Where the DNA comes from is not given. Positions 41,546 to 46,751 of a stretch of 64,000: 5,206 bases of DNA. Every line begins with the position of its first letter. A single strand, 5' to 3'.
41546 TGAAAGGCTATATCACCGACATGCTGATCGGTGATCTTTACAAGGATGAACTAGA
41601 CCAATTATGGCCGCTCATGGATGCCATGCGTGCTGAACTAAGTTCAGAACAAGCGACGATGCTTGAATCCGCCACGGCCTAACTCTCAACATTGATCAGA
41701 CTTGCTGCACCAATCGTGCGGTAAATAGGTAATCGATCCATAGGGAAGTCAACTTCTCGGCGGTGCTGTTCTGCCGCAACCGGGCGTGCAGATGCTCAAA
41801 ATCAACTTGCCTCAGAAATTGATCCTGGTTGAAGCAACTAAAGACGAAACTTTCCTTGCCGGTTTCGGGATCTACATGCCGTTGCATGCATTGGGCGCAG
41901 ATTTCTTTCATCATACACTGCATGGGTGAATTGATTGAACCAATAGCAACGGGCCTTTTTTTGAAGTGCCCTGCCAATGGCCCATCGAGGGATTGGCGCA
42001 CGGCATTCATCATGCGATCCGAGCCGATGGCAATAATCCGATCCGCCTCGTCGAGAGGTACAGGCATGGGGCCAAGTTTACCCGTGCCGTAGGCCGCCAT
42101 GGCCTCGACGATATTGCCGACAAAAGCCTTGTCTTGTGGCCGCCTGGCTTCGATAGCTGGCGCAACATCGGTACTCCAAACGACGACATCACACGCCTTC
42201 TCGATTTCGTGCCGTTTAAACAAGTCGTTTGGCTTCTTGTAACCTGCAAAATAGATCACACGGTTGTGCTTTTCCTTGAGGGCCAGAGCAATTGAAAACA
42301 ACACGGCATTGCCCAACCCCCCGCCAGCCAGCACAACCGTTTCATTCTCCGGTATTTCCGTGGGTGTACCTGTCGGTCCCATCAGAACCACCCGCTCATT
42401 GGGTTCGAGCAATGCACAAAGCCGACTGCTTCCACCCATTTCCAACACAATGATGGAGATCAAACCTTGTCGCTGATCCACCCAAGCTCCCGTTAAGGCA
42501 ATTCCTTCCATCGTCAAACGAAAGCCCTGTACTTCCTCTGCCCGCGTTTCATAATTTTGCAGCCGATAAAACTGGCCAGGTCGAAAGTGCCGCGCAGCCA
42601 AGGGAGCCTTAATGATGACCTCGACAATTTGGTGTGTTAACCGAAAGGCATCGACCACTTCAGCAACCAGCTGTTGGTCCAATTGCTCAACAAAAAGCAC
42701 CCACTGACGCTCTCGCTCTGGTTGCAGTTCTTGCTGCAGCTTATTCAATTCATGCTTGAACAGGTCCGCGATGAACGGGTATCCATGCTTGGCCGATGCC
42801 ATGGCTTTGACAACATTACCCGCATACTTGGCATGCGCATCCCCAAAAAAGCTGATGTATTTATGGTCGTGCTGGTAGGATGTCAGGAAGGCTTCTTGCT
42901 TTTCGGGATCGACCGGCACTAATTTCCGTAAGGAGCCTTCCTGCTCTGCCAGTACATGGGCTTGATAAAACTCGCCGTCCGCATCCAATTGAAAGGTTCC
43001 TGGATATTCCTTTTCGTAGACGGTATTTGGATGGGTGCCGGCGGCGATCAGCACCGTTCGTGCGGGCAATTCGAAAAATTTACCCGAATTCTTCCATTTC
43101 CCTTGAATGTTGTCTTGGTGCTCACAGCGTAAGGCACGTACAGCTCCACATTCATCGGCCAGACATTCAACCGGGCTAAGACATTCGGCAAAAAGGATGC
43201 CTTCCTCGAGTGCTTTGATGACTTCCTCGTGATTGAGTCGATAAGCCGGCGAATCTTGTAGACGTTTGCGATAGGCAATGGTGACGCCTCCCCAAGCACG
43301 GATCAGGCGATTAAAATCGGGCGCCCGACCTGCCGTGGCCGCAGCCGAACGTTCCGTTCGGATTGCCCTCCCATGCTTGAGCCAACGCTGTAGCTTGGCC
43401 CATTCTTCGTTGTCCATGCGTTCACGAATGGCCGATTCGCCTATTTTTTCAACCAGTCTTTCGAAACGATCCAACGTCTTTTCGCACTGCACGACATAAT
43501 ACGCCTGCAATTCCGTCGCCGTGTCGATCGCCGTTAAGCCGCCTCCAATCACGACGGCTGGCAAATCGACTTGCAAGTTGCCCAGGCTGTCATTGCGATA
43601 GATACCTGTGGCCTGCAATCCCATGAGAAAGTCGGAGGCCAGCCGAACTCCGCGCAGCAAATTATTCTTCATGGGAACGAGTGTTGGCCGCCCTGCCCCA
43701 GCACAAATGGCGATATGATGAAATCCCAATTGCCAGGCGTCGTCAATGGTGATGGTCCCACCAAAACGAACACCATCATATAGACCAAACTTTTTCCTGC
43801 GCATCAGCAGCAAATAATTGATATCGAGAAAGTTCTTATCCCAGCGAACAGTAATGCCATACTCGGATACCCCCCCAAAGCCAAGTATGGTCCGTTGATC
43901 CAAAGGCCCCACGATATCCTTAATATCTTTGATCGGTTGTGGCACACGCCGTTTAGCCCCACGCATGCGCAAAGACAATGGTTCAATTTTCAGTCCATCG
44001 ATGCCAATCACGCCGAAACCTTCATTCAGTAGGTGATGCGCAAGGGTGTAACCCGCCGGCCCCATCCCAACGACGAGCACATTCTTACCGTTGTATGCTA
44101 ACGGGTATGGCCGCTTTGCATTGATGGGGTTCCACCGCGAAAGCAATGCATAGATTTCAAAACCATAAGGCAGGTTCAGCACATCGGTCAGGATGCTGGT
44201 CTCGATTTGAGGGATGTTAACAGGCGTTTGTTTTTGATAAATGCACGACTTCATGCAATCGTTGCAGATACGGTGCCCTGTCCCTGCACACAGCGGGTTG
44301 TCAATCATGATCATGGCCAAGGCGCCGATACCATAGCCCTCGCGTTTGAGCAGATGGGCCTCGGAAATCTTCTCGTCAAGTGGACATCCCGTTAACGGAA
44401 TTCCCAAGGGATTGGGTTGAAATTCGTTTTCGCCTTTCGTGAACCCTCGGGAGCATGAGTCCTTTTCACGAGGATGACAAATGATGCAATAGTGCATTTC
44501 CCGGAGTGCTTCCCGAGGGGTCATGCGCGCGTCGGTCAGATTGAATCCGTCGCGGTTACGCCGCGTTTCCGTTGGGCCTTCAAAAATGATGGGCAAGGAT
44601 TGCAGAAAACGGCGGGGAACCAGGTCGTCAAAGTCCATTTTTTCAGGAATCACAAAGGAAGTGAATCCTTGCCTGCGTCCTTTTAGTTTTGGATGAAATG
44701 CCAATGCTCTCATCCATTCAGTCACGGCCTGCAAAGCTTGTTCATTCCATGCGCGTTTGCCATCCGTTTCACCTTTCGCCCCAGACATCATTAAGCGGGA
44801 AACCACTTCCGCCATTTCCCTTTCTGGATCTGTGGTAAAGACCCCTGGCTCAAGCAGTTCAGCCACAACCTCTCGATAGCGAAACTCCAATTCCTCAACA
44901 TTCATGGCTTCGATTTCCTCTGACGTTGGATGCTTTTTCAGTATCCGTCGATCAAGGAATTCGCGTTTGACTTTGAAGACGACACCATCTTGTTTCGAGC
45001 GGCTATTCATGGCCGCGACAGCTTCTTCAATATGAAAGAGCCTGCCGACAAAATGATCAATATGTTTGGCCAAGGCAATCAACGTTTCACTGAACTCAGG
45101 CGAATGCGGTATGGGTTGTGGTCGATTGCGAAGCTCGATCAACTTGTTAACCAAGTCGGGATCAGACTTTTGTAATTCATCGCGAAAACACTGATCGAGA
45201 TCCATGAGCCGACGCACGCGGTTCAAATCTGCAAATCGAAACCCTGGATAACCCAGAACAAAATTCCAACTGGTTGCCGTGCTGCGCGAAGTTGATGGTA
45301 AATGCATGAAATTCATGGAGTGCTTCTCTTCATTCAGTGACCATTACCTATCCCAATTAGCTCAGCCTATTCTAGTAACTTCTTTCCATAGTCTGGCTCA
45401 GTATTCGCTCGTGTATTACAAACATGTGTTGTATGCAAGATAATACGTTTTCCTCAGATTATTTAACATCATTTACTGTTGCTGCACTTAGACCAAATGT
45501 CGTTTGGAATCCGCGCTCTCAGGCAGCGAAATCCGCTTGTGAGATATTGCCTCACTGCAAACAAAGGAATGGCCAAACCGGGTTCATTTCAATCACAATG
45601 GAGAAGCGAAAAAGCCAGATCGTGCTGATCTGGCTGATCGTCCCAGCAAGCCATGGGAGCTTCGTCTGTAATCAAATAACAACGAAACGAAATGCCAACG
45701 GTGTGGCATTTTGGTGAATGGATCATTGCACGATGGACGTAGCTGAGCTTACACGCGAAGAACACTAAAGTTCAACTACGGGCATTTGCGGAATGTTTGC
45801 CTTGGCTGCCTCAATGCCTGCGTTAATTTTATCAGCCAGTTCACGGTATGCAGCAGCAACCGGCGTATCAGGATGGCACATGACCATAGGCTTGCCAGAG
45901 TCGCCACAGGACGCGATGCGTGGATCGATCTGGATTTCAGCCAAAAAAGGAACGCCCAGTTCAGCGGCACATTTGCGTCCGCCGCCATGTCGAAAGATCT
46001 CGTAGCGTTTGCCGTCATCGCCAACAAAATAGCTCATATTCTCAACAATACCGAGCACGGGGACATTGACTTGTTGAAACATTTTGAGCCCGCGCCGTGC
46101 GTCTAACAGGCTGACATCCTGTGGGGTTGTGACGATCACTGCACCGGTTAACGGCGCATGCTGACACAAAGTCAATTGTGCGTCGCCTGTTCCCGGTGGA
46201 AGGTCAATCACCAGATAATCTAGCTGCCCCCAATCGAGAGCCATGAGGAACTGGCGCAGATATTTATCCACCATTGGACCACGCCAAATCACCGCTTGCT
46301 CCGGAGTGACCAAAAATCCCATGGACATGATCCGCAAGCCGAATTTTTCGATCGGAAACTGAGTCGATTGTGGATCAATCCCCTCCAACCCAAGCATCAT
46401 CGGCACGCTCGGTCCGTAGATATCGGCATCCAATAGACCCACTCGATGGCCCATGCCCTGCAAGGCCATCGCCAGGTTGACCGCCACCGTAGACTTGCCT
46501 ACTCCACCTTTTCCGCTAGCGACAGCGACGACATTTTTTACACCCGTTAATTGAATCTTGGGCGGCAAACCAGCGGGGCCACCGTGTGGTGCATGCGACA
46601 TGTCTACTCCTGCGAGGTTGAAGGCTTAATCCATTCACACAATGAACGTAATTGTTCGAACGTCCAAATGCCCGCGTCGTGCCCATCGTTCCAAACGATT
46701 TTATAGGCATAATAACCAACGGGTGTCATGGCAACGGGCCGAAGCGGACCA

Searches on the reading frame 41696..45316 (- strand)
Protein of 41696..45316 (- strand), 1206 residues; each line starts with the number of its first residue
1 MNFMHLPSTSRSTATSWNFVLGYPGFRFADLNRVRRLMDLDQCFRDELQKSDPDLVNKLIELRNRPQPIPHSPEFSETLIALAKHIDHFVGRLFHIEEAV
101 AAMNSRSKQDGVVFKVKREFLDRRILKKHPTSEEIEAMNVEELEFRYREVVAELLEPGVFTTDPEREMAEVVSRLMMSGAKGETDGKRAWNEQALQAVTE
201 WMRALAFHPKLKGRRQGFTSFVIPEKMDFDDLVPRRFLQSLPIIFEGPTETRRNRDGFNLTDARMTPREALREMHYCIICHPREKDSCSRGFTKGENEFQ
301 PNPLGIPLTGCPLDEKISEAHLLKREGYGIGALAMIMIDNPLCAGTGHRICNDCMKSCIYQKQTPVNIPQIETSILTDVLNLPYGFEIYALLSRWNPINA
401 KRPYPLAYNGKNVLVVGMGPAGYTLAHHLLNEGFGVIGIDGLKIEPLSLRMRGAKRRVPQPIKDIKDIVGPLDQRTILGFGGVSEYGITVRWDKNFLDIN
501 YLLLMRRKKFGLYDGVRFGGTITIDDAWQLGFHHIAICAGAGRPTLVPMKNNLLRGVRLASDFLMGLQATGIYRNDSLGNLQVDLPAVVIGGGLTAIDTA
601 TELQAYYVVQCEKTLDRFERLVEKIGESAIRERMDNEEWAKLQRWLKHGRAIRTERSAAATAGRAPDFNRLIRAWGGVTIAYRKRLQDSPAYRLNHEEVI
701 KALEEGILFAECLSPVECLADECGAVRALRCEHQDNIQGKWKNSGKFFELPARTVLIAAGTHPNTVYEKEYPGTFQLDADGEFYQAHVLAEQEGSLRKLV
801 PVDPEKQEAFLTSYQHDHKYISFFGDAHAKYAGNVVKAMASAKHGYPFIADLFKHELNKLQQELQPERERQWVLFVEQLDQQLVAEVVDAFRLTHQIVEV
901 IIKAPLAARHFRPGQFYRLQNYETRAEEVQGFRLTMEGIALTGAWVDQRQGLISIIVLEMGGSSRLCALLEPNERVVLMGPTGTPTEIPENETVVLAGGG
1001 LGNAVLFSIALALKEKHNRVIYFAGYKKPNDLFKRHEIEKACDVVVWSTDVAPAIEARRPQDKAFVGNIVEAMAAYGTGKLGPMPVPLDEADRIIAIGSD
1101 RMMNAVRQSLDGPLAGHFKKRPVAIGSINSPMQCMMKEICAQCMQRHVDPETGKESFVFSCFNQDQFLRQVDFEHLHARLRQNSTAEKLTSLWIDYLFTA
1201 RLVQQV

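Call 22: search_protein_families(library=pfam, proteins=[window:41696-45316:-], max_evalue=0.00001)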
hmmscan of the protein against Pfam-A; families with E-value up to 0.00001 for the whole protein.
window:41696-45316:- (1206 aa): 1 family
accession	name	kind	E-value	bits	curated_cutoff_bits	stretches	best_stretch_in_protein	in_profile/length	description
PF07992.20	Pyr_redox_2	-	1.5e-08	34.9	26.1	1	412-633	2-192/291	Pyridine nucleotide-disulphide oxidoreductase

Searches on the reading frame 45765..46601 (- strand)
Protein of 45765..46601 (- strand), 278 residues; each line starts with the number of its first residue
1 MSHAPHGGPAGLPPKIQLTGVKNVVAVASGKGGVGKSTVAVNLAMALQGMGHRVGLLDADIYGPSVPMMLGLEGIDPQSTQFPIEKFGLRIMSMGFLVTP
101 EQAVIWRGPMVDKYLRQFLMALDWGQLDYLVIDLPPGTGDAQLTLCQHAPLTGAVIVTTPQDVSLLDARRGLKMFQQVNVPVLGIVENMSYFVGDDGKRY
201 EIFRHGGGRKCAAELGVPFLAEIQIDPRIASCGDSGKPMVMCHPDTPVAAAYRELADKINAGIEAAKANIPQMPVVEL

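Call 22: search_protein_families(library=pfam, proteins=[window:45765-46601:-], max_evalue=0.00001)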
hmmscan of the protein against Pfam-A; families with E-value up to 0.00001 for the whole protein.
window:45765-46601:- (278 aa): 6 families
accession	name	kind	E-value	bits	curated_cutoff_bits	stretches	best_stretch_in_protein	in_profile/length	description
PF10609.15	ParA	-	2.9e-99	331.9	27.1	1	21-259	2-245/246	NUBPL iron-transfer P-loop NTPase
PF01656.29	CbiA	-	1.5e-13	51.3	25.4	1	25-189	1-82/125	CobQ/CobB/MinD/ParA nucleotide binding domain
PF13614.12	AAA_31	-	1.3e-09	38.7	27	1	23-61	2-40/177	AAA domain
PF09140.17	MipZ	-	4.1e-08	33.3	20.7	1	24-167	2-135/262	ATPase MipZ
PF00142.24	Fer4_NifH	-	1.7e-07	31.5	25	0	29-61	6-38/271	4Fe-4S iron sulfur cluster binding proteins, NifH/frxC family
PF02374.21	ArsA_ATPase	-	2.5e-06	27.4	24.3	0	27-60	5-38/305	Anion-transporting ATPase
